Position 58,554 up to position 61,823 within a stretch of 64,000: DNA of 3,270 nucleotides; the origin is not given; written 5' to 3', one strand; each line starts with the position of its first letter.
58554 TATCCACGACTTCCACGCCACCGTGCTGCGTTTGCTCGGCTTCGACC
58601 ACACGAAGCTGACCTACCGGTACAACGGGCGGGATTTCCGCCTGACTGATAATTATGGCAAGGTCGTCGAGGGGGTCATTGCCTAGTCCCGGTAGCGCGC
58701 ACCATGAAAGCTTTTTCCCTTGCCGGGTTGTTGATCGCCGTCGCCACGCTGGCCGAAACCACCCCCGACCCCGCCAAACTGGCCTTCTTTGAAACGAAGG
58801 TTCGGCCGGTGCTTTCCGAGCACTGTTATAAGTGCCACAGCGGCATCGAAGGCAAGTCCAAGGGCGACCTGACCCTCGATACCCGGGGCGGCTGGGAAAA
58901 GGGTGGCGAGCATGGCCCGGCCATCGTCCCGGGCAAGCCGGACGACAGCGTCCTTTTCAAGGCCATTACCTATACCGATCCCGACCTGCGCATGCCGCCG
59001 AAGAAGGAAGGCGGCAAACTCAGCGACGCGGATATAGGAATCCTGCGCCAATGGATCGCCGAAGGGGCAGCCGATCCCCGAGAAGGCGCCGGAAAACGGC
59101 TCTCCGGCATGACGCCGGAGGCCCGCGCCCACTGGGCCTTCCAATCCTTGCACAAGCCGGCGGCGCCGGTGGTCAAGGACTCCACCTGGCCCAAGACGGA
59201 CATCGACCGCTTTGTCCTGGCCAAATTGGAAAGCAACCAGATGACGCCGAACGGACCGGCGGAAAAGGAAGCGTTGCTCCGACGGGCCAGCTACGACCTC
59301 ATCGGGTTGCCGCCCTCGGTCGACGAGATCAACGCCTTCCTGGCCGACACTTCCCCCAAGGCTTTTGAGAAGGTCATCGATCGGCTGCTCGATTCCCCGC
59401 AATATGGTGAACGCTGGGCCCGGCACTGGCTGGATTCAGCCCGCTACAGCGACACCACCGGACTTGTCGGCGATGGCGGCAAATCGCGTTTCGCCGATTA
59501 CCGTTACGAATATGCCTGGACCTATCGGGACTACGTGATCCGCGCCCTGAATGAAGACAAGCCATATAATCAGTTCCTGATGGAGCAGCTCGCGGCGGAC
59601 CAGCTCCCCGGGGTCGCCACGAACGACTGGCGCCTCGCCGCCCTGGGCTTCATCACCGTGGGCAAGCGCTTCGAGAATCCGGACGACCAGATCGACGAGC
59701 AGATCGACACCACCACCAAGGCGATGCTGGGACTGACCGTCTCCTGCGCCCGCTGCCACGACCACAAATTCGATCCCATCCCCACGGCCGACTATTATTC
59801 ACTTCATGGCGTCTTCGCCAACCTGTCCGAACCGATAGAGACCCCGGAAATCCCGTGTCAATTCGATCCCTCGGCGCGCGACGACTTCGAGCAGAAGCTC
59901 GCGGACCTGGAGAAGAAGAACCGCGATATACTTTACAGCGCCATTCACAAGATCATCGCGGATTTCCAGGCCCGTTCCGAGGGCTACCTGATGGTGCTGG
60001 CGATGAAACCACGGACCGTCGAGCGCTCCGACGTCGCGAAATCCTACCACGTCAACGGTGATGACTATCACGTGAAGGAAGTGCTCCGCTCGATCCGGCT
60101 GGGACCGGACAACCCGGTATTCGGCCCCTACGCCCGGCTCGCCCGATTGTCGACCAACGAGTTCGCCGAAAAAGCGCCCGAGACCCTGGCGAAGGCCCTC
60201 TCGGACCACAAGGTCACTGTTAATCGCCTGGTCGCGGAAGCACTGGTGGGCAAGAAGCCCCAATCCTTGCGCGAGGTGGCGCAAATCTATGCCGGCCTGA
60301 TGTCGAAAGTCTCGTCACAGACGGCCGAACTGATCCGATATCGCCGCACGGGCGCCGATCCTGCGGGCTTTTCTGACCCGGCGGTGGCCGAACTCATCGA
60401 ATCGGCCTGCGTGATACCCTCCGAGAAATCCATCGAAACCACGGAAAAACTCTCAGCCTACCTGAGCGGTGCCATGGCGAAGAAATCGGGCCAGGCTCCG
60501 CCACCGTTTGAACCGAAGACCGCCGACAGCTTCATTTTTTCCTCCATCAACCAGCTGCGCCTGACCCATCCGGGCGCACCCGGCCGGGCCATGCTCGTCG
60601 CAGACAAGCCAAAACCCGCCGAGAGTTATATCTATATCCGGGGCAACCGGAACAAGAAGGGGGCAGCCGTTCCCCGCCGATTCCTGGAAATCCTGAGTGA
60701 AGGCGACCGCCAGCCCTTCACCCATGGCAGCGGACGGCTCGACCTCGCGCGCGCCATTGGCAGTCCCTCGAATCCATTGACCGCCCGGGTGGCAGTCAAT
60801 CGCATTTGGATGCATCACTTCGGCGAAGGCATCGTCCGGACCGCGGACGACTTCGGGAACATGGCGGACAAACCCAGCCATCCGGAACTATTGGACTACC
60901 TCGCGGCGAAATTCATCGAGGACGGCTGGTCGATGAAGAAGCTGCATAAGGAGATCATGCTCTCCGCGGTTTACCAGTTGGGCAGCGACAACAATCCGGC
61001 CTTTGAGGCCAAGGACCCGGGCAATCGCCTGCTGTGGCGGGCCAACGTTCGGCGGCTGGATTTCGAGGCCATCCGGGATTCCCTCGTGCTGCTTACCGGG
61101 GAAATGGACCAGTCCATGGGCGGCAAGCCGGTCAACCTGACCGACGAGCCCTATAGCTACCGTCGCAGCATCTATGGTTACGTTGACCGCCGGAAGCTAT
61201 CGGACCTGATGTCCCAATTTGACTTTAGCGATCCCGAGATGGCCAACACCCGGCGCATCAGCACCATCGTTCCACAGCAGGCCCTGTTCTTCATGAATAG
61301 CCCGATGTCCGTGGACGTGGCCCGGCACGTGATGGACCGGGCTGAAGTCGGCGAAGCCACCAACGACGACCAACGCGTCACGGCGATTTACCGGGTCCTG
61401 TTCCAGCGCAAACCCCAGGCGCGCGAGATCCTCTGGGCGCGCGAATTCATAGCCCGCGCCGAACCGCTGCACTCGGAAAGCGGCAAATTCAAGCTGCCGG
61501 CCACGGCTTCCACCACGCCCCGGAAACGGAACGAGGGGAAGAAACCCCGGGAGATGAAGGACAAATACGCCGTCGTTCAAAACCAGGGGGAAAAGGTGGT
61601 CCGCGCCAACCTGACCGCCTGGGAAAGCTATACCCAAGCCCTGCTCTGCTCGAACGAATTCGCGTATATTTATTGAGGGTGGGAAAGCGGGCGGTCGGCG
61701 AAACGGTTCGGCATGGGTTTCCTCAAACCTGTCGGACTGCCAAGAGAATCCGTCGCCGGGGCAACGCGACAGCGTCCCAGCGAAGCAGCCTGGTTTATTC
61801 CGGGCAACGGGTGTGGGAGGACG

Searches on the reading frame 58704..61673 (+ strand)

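Call 87: search_protein_families(library=pfam, proteins=[window:58704-61673:+], max_evalue=0.00001)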
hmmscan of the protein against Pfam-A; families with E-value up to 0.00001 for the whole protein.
window:58704-61673:+ (990 aa): 3 families
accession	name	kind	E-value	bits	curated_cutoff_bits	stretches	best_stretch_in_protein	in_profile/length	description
PF07587.16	PSD1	-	3.9e-83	279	28.5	1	677-915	1-243/244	Protein of unknown function (DUF1553)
PF07583.16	PSCyt2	-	3.5e-75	253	29.8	1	167-375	2-208/209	Protein of unknown function (DUF1549)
PF07635.16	PSCyt1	-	2.4e-17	63.7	22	1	41-100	1-58/59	Planctomycete cytochrome C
